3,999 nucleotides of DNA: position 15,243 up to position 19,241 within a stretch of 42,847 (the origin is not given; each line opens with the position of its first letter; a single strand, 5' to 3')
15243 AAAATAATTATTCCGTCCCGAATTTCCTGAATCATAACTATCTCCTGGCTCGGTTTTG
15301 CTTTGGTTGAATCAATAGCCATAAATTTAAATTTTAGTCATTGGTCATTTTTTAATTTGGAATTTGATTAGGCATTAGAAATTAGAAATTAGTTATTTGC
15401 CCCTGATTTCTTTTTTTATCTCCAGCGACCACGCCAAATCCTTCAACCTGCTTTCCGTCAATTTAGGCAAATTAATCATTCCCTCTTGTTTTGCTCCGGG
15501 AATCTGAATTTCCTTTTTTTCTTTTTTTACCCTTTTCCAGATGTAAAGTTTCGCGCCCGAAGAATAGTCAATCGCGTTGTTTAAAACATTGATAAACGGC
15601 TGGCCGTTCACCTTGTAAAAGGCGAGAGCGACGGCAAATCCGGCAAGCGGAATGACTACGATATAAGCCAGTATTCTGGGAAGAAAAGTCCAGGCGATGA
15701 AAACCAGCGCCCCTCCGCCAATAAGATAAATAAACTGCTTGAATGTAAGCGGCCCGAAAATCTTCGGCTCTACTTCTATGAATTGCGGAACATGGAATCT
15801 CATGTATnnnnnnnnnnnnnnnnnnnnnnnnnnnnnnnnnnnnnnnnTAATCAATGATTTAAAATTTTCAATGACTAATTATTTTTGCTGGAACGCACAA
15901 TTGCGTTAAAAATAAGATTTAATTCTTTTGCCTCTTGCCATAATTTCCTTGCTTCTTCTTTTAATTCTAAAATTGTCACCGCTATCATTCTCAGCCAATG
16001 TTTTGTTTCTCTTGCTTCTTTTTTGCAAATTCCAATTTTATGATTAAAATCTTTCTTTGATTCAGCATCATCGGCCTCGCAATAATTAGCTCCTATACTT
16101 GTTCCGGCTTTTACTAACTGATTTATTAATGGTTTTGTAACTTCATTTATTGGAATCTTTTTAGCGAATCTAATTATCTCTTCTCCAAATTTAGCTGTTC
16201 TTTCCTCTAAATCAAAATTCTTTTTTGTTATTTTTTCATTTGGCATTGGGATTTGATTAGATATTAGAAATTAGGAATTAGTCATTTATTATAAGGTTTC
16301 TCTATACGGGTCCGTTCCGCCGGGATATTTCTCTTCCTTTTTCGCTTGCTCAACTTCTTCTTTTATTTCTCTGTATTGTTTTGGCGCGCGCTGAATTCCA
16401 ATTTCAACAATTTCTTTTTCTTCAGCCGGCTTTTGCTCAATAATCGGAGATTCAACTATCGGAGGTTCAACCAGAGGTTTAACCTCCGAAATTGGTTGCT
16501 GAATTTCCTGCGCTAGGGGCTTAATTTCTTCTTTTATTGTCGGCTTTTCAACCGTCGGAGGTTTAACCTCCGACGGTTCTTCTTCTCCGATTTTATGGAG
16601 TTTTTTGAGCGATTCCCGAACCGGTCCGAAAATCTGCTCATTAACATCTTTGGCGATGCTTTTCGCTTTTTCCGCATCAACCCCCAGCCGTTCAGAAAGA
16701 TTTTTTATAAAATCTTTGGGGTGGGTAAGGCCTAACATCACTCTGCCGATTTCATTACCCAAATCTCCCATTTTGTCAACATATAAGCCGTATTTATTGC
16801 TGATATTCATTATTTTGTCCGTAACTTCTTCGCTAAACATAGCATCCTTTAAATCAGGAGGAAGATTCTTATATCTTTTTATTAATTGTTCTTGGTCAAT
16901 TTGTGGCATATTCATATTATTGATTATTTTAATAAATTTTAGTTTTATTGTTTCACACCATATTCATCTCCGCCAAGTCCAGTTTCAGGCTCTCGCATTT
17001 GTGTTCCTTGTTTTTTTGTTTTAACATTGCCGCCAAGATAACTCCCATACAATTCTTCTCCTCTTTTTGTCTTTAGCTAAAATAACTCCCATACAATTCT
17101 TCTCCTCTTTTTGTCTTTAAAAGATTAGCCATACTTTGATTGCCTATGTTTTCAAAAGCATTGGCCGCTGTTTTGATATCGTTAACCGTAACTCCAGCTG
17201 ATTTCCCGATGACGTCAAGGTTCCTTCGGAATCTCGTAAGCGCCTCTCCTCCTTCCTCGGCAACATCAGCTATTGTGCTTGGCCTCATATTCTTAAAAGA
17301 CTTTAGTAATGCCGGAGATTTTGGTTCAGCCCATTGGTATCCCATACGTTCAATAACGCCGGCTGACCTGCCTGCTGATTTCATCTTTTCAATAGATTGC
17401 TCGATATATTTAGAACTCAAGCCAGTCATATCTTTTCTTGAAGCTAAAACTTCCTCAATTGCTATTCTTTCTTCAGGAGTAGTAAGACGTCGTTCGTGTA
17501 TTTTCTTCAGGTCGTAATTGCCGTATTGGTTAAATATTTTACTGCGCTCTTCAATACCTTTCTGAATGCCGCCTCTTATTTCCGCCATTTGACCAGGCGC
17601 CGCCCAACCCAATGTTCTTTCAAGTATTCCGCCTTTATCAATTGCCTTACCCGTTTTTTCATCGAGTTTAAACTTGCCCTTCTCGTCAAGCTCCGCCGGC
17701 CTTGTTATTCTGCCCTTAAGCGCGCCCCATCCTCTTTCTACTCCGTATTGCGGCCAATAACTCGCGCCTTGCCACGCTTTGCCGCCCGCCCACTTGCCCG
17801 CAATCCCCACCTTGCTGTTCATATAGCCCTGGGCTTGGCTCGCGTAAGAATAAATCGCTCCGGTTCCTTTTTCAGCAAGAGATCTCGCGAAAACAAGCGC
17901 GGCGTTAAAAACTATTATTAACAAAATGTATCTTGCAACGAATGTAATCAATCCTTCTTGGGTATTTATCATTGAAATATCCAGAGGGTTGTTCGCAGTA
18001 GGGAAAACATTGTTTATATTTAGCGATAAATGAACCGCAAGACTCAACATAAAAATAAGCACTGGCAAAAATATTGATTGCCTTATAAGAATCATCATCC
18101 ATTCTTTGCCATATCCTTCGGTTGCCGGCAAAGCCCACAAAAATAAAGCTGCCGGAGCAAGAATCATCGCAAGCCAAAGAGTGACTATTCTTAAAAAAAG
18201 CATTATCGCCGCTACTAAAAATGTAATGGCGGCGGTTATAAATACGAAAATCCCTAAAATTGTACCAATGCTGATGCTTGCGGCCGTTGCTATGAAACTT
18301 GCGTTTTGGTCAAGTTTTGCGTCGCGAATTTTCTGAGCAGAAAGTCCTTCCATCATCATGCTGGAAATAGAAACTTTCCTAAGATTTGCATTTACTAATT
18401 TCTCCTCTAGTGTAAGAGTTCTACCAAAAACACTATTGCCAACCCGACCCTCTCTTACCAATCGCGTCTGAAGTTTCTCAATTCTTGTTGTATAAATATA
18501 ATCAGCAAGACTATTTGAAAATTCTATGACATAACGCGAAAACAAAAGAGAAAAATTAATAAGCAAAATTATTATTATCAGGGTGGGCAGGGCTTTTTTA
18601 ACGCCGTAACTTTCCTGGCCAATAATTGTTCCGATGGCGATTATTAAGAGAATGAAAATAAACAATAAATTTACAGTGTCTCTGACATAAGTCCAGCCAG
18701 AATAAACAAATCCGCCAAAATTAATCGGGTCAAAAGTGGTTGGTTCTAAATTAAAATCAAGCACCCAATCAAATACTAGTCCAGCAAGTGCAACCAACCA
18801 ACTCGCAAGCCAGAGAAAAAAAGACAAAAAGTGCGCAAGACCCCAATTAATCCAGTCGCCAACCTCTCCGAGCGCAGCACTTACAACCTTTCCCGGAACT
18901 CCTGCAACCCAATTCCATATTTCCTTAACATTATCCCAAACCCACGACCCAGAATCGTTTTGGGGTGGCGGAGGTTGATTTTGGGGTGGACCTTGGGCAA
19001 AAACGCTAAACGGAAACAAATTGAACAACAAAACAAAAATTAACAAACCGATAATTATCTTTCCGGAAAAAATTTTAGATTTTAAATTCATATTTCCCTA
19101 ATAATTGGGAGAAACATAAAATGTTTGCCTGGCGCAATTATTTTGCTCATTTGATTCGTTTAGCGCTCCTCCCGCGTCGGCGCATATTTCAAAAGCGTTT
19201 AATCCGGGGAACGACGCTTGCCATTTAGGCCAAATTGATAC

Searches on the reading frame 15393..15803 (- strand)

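Call 18: search_protein_families(library=pfam, proteins=[window:15393-15803:-], max_evalue=0.0001)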
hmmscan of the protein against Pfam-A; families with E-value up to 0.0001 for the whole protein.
window:15393-15803:- (136 aa): 1 family
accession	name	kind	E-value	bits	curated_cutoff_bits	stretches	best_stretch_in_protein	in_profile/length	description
PF12666.12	PrgI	-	9.1e-12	45.8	27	1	9-81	6-82/91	PrgI family protein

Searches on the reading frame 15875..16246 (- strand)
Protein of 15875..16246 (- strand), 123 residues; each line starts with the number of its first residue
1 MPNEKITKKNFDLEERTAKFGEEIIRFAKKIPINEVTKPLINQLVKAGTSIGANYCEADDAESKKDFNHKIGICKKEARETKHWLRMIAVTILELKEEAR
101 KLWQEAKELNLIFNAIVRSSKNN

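Call 18: search_protein_families(library=pfam, proteins=[window:15875-16246:-], max_evalue=0.0001)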
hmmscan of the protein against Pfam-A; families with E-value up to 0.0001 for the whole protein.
window:15875-16246:- (123 aa): 1 family
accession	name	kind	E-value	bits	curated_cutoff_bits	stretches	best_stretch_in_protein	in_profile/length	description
PF05635.17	23S_rRNA_IVP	-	4e-15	56.4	33.8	1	12-112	4-103/106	23S rRNA-intervening sequence protein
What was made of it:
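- On Diversity-generating retroelement (DGR): A PF05635 gene at 15875-16246 is 18 kb away and has no reverse transcriptase beside it (call 18).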

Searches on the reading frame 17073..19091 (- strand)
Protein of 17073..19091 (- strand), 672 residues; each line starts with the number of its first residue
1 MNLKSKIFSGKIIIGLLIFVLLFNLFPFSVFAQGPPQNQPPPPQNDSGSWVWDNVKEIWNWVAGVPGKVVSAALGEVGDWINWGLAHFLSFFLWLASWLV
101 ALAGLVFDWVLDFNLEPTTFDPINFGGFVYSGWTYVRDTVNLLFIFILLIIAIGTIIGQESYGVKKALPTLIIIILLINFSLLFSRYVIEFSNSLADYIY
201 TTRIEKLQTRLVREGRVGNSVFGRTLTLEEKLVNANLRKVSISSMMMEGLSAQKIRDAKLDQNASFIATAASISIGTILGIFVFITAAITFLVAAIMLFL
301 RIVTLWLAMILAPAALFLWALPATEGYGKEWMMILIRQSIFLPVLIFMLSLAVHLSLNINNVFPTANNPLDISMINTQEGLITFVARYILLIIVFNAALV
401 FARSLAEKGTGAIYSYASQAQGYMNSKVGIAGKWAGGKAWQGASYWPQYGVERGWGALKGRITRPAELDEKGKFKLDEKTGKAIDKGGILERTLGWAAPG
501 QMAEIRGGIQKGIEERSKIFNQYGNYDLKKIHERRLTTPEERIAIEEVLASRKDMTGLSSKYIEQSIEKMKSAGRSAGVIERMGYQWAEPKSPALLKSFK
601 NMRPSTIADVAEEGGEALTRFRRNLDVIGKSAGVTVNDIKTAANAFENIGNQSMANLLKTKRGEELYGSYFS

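Call 19: search_protein_families(library=pfam, proteins=[window:17073-19091:-], max_evalue=0.0001)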
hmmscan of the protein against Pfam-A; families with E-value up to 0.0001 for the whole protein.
window:17073-19091:- (672 aa): 0 families

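Call 88: search_protein_families(library=pfam, proteins=[window:17073-19091:-], max_evalue=0.01)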
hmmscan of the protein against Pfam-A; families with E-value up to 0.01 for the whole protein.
window:17073-19091:- (672 aa): 1 family
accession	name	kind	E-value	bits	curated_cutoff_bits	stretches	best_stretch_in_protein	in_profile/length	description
PF04610.19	TrbL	-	0.0002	21.6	25.9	1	252-375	79-192/215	TrbL/VirB6 plasmid conjugal transfer protein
